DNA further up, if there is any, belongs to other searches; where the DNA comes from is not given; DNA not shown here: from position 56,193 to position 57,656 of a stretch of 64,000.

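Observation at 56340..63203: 2287-aa protein joining an adhesin-like ectodomain, a long helical stalk and a polytopic membrane domain in one chain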

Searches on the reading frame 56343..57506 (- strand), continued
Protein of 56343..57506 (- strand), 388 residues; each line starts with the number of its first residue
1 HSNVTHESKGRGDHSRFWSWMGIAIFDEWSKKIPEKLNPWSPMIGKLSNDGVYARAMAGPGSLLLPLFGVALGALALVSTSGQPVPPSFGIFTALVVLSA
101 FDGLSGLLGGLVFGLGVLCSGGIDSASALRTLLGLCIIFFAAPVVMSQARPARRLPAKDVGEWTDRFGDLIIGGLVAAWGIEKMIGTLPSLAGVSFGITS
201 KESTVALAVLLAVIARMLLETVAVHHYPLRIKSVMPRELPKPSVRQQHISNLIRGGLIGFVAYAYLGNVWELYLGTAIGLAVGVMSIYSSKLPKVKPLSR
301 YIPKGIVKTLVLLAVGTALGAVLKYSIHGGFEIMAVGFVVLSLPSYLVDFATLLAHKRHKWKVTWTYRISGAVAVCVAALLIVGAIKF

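Call 48: search_protein_families(library=pfam, proteins=[L027:3236-4243:+, L027:4243-5205:+, L027:5205-5690:+, L027:11273-12091:+, L027:12153-13136:+, L008:4294-4677:+, L008:11596-12783:+, L008:12783-13259:+, L007:4743-7544:+, L003:7471-7815:+], max_evalue=0.001)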
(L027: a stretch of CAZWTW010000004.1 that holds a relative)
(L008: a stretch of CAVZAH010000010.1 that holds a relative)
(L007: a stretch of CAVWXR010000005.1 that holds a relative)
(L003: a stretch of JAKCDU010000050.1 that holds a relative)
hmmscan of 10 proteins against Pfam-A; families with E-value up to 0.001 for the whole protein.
L027:3236-4243:+ (336 aa): 1 family
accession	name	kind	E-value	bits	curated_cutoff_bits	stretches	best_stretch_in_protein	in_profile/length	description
PF00248.27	Aldo_ket_red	-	2.8e-67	227.3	24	1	28-325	2-288/291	Aldo/keto reductase family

L027:4243-5205:+ (321 aa): 1 family
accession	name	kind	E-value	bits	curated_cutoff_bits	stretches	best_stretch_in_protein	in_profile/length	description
PF00892.27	EamA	-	2.1e-25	90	28.2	2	154-299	2-132/135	EamA-like transporter family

L027:5205-5690:+ (162 aa): 2 families
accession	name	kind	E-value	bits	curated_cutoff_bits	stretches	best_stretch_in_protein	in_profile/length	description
PF00255.25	GSHPx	-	1.4e-34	118.3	27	1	6-110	2-107/108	Glutathione peroxidase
PF08534.16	Redoxin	-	8.1e-06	26.1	26.6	1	11-77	14-74/148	Redoxin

L027:11273-12091:+ (273 aa): 3 families
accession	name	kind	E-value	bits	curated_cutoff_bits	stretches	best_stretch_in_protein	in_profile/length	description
PF00106.31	adh_short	-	1.3e-50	172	26.6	1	12-202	1-190/195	short chain dehydrogenase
PF13561.12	adh_short_C2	-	8.2e-35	120.9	27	1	18-227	1-212/236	Enoyl-(Acyl carrier protein) reductase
PF08659.16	KR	-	4.7e-14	53.1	22.6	1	14-178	3-166/180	KR domain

L027:12153-13136:+ (328 aa): 0 families

L008:4294-4677:+ (128 aa): 2 families
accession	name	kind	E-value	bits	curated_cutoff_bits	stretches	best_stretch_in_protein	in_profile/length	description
PF23359.1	Lsr2_DNA-bd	-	4e-15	55.3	26.9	1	92-127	2-37/37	Lsr2 DNA-binding domain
PF11774.14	Lsr2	-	0.0002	21.4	29.6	1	1-57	1-51/58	Lsr2 dimerization domain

L008:11596-12783:+ (396 aa): 4 families
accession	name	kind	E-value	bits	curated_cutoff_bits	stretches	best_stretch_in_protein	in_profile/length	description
PF13784.11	Fic_N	-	7.3e-18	64.8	26.7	1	49-128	3-81/82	Fic/DOC family N-terminal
PF02661.23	Fic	-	9.1e-18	65.3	24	1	136-243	2-93/93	Fic/DOC family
PF07183.16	DUF1403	-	0.00025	21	31.8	1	287-379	221-310/312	Protein of unknown function (DUF1403)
PF12802.13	MarR_2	-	0.00058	20.4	27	0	336-368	18-51/61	MarR family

L008:12783-13259:+ (159 aa): 1 family
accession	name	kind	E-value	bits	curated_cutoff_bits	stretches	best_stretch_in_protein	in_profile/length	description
PF24821.1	DUF7711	-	6.9e-15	55.7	27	1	75-151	121-194/197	Domain of unknown function (DUF7711)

L007:4743-7544:+ (934 aa): 7 families
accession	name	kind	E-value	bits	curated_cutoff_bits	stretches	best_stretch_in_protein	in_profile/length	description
PF13549.11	ATP-grasp_5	-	1.7e-63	214.3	27.6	1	704-919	1-221/221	ATP-grasp domain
PF13607.11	Succ_CoA_lig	-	2.7e-55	186.3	27.4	1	379-516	1-137/138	Succinyl-CoA ligase like flavodoxin domain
PF13380.12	CoA_binding_2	-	6.3e-25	88.3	22.8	1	235-361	1-115/116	CoA binding domain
PF02629.25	CoA_binding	-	2.7e-11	44.5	22.3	1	235-325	4-97/97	CoA binding domain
PF19045.5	Ligase_CoA_2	-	1.1e-09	39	23.7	1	528-624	1-97/162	Ligase-CoA domain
PF00583.31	Acetyltransf_1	-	2.8e-08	34.5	20.7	1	104-189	31-116/116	Acetyltransferase (GNAT) family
PF13302.13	Acetyltransf_3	-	2.3e-05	25.5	25.4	1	56-189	3-137/138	Acetyltransferase (GNAT) domain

L003:7471-7815:+ (115 aa): 0 families

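Call 49: search_solved_structures(query=A1, max_evalue=10)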
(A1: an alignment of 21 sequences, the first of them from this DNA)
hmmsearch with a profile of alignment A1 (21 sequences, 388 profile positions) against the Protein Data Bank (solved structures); distinct sequences matched with E-value up to 10: 5.
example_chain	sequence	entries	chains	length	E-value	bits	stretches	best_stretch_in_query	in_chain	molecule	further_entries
9lkp_A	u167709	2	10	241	0.16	13.8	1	47-136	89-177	Fructose-6-phosphate aldolase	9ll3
4rxf_A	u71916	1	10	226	0.69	11.7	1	47-135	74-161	Fructose-6-phosphate aldolase 1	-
4rz4_A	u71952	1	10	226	0.72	11.7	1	47-135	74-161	Fructose-6-phosphate aldolase 1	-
8s7i_A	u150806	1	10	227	1.1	11.1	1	47-135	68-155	Fructose-6-phosphate aldolase 1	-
7qxf_A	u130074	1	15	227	1.5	10.6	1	47-135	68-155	Fructose-6-phosphate aldolase 1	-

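Call 50: search_protein_families(library=pfam, alignment_id=A1, max_evalue=5)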
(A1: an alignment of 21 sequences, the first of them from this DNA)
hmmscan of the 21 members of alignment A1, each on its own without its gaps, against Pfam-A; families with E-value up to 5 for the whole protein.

A. member 1, seq(388 aa): 1 family
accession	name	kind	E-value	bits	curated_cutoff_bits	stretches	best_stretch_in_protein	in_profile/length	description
PF10277.15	Frag1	-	0.032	14.2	30.3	1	268-382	55-174/220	Frag1/DRAM/Sfk1 family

B. families by the number of members that match (of 21 scanned): 6 families
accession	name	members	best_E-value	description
PF01944.22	SpoIIM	1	0.0048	Stage II sporulation protein M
PF10277.15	Frag1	1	0.032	Frag1/DRAM/Sfk1 family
PF02789.23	Peptidase_M17_N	1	0.21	Cytosol aminopeptidase family, N-terminal domain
PF22573.2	SPMIP5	1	0.21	Sperm-associated microtubule inner protein 5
PF03418.19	Peptidase_A25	1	0.24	Germination protease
PF07589.16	PEP-CTERM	1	0.7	PEP-CTERM motif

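Call 59: list_cluster_members(proteins=[P0006, P0011, P0012, P0016, P0030, P0037, P0054, P0080, P0101, P0146])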
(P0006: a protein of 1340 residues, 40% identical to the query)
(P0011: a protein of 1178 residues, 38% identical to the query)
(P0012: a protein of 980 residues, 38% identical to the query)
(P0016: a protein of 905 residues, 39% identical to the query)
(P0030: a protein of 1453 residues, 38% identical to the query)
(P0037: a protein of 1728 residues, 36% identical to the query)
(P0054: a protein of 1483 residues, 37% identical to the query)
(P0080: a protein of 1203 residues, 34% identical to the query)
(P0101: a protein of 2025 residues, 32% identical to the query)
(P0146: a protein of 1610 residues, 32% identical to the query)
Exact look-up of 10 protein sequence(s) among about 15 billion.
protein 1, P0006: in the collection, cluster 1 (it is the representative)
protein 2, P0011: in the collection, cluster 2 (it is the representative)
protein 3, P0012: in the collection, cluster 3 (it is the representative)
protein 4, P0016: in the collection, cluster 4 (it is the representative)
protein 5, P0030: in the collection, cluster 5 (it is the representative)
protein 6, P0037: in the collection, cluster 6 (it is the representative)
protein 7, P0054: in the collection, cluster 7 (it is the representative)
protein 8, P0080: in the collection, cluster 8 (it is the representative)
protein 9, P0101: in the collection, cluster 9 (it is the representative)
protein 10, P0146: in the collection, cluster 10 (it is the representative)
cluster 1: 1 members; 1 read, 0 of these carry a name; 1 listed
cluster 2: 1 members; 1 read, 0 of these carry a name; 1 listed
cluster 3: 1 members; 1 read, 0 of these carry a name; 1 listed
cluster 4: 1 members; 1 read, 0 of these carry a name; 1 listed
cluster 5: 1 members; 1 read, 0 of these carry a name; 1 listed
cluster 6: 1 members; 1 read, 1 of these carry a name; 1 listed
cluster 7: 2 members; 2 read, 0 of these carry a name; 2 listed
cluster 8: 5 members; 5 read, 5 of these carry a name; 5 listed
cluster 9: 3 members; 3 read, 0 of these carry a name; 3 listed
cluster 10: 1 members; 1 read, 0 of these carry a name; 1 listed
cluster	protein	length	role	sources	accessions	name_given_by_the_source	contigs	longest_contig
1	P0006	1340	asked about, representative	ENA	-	-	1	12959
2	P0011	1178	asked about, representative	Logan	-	-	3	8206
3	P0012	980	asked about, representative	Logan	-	-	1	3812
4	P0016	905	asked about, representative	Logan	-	-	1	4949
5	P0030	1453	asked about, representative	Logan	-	-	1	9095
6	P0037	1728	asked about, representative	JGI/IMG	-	hypothetical protein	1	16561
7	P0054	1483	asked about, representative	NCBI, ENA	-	-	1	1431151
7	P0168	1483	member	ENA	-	-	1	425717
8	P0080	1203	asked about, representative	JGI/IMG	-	hypothetical protein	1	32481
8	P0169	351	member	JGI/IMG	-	hypothetical protein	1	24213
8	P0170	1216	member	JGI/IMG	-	hypothetical protein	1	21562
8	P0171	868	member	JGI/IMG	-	hypothetical protein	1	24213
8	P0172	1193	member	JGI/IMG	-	hypothetical protein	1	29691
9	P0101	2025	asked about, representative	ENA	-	-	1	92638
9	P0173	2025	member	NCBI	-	-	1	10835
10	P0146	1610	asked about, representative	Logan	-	-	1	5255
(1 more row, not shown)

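Call 69: search_protein_families(library=ncbifam, proteins=[window:56343-57506:-], max_evalue=0.01)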
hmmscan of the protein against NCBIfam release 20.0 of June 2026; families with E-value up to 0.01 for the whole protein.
window:56343-57506:- (388 aa): 1 family
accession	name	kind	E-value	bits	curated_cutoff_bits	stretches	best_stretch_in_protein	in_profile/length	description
NF010810.0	PRK14214.1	equivalog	0.002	18.9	132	0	251-279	42-70/118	fluoride efflux transporter CrcB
